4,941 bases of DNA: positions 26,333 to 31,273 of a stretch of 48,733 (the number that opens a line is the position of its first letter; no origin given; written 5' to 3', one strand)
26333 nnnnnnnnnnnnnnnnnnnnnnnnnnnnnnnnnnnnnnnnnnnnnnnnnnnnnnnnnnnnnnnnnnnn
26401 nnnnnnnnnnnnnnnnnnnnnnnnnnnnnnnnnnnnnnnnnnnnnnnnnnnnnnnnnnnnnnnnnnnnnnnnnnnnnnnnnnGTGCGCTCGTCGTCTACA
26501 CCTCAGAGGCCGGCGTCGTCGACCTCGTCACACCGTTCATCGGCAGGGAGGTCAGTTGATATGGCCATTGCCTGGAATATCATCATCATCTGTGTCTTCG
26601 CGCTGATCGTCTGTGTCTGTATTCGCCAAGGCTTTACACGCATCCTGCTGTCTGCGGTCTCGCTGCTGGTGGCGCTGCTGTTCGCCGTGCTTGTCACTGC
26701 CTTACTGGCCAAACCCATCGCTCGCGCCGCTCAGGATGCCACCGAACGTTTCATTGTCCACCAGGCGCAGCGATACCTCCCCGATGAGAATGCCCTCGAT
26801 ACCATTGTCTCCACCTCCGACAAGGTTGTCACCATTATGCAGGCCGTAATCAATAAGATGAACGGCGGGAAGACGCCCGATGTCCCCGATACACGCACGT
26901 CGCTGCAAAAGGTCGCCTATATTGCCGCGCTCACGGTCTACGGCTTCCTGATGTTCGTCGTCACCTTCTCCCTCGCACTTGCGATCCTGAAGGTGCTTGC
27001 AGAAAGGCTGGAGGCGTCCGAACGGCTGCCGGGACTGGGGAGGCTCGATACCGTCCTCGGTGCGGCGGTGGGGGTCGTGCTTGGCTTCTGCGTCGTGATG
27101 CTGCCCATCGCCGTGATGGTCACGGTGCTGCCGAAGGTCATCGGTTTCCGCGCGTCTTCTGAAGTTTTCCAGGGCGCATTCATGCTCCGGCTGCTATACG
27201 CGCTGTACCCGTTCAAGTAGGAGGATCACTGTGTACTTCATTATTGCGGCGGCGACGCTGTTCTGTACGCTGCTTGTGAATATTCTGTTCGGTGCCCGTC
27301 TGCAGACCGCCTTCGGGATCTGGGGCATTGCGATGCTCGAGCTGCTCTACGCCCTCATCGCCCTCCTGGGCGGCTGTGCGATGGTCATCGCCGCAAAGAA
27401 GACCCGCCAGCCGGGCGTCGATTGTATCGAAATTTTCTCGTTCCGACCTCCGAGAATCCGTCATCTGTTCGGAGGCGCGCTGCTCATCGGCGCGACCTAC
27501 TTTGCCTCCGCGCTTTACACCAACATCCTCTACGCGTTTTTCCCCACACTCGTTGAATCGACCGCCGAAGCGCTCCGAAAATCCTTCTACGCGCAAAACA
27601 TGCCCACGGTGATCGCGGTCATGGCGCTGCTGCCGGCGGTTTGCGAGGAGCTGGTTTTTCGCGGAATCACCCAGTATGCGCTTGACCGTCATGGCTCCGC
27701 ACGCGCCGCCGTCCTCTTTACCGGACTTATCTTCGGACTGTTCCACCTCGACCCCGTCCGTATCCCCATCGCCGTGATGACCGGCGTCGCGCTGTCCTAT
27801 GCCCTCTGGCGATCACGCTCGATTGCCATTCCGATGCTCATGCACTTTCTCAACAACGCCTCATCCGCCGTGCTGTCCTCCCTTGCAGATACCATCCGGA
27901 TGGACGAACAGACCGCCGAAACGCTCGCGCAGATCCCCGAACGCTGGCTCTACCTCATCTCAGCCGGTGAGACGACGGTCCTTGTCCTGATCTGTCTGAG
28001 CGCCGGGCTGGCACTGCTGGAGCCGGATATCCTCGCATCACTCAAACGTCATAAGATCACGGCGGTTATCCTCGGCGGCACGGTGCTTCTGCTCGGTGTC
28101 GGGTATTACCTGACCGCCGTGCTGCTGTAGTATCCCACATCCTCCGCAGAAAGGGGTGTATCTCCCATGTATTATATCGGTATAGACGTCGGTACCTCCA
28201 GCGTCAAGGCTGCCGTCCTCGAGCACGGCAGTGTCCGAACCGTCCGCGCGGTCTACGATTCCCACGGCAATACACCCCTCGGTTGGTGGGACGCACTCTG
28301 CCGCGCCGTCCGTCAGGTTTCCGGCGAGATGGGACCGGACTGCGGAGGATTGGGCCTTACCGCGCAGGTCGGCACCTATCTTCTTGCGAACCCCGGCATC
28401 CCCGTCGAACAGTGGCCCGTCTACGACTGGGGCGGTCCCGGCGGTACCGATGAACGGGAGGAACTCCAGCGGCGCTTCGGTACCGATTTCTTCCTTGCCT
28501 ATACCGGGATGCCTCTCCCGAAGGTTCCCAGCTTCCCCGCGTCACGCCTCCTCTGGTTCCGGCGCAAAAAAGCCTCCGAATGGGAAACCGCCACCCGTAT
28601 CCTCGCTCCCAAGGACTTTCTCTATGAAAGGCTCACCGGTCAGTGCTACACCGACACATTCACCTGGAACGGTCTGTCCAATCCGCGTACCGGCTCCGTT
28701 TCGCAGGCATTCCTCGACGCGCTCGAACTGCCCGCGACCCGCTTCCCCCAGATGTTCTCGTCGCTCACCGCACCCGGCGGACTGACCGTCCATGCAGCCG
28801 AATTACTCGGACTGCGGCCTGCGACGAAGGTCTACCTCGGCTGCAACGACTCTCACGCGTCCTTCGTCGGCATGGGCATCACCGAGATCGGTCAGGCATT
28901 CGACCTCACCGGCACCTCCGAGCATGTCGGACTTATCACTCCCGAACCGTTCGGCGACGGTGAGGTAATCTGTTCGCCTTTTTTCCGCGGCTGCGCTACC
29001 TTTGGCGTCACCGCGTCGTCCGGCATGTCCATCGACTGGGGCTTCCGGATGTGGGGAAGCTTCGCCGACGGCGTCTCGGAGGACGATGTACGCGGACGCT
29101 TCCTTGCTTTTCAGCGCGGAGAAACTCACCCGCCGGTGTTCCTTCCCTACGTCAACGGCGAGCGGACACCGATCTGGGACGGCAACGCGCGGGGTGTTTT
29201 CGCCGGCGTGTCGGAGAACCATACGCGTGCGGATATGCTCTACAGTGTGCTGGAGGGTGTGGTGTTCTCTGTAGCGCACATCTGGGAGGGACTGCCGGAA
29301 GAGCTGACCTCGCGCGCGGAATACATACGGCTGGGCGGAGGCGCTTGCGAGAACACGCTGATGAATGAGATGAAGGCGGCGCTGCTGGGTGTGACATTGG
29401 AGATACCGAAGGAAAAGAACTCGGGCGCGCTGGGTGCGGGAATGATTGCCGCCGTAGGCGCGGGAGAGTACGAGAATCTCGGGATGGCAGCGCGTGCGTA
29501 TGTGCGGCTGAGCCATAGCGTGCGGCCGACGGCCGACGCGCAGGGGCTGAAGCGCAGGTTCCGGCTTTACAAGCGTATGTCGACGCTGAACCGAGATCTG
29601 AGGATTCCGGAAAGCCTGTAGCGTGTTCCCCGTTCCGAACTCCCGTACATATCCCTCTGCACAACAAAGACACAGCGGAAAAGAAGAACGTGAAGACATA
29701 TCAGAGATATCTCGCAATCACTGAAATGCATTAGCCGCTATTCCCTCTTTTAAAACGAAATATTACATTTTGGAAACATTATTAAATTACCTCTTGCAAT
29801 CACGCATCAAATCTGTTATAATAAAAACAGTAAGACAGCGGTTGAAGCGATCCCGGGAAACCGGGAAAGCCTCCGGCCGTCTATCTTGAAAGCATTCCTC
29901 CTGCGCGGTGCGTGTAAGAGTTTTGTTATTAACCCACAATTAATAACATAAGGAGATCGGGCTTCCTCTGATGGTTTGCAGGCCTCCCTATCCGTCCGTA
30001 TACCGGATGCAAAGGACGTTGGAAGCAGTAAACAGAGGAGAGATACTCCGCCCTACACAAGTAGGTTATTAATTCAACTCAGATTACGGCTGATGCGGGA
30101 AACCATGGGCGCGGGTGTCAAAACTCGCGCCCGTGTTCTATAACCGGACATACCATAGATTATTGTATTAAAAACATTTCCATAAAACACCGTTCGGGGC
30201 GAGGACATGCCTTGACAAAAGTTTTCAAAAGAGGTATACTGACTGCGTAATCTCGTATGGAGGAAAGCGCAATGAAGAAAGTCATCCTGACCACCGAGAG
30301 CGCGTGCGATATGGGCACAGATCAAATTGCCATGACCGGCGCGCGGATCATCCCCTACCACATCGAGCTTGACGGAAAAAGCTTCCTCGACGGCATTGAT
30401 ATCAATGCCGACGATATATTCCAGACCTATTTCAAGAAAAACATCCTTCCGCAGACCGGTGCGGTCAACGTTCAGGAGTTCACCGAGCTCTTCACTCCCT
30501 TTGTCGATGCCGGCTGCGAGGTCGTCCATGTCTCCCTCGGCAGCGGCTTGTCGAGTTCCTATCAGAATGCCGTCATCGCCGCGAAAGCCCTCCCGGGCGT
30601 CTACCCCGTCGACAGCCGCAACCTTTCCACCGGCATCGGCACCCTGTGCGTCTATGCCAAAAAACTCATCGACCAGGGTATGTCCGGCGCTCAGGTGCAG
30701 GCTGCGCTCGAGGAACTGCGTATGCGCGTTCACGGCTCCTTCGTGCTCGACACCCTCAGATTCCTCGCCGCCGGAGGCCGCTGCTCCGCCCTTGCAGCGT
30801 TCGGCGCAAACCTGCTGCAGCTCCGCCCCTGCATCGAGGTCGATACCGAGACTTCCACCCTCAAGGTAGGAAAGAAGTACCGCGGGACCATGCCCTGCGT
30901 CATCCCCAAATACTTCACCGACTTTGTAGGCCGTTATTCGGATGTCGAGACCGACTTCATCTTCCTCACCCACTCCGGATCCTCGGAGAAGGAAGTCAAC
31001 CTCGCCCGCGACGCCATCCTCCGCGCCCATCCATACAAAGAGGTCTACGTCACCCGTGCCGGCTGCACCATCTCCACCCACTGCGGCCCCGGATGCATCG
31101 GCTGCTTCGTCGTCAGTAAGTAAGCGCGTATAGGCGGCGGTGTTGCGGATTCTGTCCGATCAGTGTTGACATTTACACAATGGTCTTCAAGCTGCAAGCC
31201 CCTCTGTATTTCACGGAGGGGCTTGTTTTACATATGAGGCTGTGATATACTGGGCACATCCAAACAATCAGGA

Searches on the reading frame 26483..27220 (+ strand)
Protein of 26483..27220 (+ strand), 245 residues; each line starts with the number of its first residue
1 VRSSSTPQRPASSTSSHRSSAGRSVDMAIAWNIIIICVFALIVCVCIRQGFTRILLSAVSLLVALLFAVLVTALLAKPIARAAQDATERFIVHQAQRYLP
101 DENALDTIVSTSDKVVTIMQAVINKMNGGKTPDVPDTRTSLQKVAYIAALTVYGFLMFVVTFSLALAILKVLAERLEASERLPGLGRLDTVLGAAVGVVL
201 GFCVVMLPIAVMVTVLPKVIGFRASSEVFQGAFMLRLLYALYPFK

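Call 73: search_protein_families(library=pfam, proteins=[window:26483-27220:+], max_evalue=0.0001)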
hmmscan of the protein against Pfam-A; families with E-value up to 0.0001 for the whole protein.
window:26483-27220:+ (245 aa): 1 family
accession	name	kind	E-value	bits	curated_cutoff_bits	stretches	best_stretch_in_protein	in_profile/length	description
PF02674.22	Colicin_V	-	7.1e-11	42.7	29.3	1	33-228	3-135/144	Colicin V production protein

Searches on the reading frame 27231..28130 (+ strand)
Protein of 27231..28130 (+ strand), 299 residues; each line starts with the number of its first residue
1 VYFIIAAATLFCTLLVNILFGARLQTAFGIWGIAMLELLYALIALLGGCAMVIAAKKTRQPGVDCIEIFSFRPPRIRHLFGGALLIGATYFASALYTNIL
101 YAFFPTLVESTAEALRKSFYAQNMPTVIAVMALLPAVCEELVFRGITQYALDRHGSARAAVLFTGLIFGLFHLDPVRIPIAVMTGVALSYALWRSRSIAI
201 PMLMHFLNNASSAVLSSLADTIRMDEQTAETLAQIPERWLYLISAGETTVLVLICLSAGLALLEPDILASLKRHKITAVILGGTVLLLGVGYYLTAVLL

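Call 15: search_protein_families(library=pfam, proteins=[window:27231-28130:+], max_evalue=0.001)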
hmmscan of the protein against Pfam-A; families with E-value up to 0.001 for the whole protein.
window:27231-28130:+ (299 aa): 1 family
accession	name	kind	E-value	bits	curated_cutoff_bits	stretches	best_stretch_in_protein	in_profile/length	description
PF02517.21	Rce1-like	-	1.2e-20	74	22.4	1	125-210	5-92/93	Type II CAAX prenyl endopeptidase Rce1-like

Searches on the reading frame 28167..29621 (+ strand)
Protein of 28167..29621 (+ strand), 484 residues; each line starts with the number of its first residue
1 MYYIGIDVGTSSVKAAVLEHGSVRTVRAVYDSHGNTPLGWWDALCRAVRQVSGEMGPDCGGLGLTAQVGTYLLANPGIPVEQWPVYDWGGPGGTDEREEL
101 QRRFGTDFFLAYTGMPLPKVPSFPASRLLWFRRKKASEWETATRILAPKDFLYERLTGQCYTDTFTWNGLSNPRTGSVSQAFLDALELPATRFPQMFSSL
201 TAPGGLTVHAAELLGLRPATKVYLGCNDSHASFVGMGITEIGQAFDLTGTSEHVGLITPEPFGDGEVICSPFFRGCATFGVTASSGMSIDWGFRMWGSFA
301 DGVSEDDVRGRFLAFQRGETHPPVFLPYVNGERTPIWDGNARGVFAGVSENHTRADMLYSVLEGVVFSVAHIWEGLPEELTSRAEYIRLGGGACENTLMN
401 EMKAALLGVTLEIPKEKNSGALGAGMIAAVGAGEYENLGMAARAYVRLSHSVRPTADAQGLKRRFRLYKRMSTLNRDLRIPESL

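Call 15: search_protein_families(library=pfam, proteins=[window:28167-29621:+], max_evalue=0.001)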
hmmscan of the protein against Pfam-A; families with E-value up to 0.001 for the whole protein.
window:28167-29621:+ (484 aa): 3 families
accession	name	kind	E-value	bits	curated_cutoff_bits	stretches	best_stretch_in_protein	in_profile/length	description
PF02782.22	FGGY_C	-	7.7e-30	104.6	27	1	248-431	5-197/198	FGGY family of carbohydrate kinases, C-terminal domain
PF00370.27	FGGY_N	-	4.9e-17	62.8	28.8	1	2-235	1-245/245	FGGY family of carbohydrate kinases, N-terminal domain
PF01869.26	BcrAD_BadFG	-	2.2e-05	24.6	31.5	0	4-69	1-69/271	BadF/BadG/BcrA/BcrD ATPase family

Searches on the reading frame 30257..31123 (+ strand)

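Call 73: search_protein_families(library=pfam, proteins=[window:30257-31123:+], max_evalue=0.0001)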
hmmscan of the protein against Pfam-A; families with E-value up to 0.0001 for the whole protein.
window:30257-31123:+ (288 aa): 1 family
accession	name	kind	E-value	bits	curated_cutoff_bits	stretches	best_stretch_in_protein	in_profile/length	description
PF02645.21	DegV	-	1.2e-50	172.9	27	1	10-287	3-279/280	Uncharacterised protein, DegV family COG1307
